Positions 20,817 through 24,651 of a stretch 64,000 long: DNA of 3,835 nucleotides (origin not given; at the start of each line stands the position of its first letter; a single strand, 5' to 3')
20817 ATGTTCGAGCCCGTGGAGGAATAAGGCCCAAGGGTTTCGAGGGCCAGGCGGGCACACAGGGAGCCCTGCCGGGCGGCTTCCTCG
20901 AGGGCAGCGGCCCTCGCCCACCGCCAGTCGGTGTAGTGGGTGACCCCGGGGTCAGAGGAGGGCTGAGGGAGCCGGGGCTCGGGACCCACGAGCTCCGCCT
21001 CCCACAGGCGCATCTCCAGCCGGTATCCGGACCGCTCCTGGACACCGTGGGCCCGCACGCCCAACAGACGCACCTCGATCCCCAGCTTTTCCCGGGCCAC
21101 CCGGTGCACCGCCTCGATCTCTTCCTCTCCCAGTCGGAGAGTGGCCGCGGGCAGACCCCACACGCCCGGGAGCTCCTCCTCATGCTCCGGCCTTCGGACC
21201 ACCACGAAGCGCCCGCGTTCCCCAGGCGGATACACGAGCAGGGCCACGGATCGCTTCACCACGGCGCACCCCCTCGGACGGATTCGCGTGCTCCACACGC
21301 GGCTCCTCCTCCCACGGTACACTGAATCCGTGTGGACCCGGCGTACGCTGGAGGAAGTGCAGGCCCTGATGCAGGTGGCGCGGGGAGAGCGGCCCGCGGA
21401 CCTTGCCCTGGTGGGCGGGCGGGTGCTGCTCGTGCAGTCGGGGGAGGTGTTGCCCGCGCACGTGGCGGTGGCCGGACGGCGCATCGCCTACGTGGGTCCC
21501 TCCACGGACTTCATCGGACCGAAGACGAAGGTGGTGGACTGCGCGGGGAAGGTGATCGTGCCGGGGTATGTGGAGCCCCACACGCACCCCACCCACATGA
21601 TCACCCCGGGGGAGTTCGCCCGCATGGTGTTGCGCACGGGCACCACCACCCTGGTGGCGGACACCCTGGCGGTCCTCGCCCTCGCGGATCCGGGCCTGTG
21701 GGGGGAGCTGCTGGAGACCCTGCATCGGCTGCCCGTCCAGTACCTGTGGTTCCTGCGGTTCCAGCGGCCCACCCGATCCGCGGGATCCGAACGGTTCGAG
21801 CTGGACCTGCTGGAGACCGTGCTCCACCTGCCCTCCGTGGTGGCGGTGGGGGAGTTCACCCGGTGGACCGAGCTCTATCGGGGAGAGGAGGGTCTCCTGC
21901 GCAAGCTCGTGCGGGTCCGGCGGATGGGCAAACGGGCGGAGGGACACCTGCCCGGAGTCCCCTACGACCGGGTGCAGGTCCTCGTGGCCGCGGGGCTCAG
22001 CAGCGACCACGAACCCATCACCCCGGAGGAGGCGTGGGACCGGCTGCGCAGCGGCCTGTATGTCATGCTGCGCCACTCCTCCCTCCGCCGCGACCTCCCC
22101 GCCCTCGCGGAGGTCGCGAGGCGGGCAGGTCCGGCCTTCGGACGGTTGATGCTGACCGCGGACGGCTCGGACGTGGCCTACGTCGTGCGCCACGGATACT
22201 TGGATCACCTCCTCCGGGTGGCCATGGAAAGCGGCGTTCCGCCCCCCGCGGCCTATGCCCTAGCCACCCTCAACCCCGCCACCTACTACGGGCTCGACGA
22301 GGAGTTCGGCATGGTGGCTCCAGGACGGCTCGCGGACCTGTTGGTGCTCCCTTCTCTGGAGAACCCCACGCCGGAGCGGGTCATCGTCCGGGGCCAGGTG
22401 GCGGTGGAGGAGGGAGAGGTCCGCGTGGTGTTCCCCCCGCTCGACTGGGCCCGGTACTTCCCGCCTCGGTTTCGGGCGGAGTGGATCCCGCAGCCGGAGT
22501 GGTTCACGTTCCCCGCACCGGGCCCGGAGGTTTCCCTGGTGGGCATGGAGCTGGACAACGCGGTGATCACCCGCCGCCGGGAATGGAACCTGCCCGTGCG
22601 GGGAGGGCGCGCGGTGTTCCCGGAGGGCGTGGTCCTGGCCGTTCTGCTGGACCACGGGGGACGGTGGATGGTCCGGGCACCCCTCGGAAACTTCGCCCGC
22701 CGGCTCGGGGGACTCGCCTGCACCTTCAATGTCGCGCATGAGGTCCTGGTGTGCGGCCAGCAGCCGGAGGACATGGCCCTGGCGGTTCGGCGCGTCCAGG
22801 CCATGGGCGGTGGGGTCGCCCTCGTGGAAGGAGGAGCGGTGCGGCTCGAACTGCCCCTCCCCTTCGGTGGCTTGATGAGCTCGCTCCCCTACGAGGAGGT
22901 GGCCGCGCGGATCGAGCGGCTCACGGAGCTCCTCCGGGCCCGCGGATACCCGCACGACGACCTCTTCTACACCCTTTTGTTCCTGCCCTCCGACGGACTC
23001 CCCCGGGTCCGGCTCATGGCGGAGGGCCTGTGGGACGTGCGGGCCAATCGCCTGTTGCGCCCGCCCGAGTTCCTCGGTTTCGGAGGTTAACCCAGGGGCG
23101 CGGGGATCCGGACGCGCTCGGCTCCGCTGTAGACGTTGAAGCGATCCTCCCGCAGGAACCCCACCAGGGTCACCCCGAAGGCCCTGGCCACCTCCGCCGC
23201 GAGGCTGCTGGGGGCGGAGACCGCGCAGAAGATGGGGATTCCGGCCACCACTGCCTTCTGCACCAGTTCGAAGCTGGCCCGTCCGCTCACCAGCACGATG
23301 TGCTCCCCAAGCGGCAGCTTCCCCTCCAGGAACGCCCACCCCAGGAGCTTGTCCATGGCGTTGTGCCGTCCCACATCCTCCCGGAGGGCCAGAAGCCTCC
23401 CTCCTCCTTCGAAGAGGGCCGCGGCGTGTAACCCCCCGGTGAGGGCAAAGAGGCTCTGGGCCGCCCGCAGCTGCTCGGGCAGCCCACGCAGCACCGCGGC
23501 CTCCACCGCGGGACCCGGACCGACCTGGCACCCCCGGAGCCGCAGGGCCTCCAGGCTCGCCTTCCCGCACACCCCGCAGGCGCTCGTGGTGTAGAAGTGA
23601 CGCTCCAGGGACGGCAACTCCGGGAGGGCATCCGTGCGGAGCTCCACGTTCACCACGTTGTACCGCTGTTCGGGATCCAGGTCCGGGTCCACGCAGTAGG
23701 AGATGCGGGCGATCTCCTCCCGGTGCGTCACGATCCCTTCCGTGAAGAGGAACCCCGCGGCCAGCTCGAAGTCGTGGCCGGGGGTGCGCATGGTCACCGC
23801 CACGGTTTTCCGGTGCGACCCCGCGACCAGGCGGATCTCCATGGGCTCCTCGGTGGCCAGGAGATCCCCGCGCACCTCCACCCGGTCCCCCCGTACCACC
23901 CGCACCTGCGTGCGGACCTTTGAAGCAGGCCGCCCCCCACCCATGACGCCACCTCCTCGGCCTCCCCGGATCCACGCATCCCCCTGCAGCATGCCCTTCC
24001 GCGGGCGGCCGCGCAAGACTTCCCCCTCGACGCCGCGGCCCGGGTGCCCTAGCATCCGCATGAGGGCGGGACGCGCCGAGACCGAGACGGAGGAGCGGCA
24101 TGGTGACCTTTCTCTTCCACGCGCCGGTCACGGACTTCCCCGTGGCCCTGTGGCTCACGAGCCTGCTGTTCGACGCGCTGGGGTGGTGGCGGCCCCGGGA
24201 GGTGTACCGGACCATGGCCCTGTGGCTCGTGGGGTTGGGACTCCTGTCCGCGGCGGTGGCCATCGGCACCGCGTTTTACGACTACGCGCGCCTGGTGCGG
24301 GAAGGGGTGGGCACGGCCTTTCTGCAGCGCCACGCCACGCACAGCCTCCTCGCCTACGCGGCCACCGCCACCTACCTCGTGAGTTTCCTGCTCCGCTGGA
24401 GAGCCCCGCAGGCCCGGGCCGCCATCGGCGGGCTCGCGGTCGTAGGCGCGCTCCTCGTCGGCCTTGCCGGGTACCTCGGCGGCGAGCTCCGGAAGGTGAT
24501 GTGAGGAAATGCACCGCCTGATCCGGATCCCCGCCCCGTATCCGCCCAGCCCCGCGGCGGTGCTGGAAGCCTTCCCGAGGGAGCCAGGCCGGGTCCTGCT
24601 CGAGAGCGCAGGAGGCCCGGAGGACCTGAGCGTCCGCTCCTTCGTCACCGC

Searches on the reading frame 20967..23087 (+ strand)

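Call 11: search_protein_families(library=pfam, proteins=[window:20967-23087:+])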
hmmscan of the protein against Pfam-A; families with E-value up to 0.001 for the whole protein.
window:20967-23087:+ (707 aa): 3 families
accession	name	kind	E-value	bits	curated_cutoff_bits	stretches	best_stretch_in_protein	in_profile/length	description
PF13382.11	Adenine_deam_C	-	1.7e-37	128.8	27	1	533-693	2-167/169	Adenine deaminase C-terminal domain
PF01979.26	Amidohydro_1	-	9.2e-14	51.9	25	1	196-478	1-344/345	Amidohydrolase family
PF07969.17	Amidohydro_3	-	1.2e-09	38.6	29.7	1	418-478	401-470/472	Amidohydrolase family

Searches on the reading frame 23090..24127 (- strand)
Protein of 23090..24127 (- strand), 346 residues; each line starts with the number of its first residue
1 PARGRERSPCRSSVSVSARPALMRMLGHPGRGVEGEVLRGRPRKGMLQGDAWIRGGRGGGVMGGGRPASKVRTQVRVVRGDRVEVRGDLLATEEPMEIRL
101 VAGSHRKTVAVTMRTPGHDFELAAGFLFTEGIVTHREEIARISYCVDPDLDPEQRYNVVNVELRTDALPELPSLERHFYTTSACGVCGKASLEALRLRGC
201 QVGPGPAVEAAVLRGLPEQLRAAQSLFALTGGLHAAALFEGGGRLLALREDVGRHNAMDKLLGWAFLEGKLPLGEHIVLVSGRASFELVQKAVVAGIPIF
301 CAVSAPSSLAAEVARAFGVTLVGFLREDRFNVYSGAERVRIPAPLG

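Call 11: search_protein_families(library=pfam, proteins=[window:23090-24127:-])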
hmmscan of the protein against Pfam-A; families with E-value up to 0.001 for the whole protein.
window:23090-24127:- (346 aa): 1 family
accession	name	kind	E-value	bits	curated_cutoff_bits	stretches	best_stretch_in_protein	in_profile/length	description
PF02634.21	FdhD-NarQ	-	2.8e-67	227.4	27.2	1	92-339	2-236/237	FdhD/NarQ family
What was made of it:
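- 23087..24061 (-): FdhD, the FDH accessory sulfurtransferase. It lies 2.7 kb downstream on the same strand, separated from the operon by three plus-strand genes. Pfam FdhD-NarQ 2.8e-67 (call 11).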

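Call 34: search_protein_families(library=ncbifam, proteins=[window:23090-24127:-], max_evalue=0.00001)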
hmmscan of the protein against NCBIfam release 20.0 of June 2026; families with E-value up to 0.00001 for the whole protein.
window:23090-24127:- (346 aa): 2 families
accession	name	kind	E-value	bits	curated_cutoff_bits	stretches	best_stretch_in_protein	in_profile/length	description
NF001943.0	PRK00724.1-2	equivalog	1.5e-94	316.1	269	1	74-340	9-273/274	formate dehydrogenase accessory sulfurtransferase FdhD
TIGR00129.1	fdhD_narQ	equivalog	6.9e-48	163.1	140.9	1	88-340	3-236/237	formate dehydrogenase accessory sulfurtransferase FdhD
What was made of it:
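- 23087..24061 (-): NCBIfam NF001943 at 316 bits, above the 269 cut-off (call 34).
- On Soluble NAD+-dependent FDH (FdsABG / Fdh1AB type): FdhD at 24061..23087 (calls 11, 34).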

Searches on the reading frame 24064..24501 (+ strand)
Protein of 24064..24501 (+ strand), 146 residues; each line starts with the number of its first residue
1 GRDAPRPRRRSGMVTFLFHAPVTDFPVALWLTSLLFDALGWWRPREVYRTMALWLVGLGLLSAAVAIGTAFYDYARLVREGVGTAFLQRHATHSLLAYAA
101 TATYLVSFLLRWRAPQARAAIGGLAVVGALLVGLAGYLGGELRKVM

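Call 11: search_protein_families(library=pfam, proteins=[window:24064-24501:+])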
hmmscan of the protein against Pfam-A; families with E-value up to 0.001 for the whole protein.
window:24064-24501:+ (146 aa): 1 family
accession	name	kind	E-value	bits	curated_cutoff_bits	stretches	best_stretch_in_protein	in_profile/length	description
PF09990.14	DUF2231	-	4.8e-13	49.8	26.4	1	19-142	5-129/139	Predicted membrane protein (DUF2231)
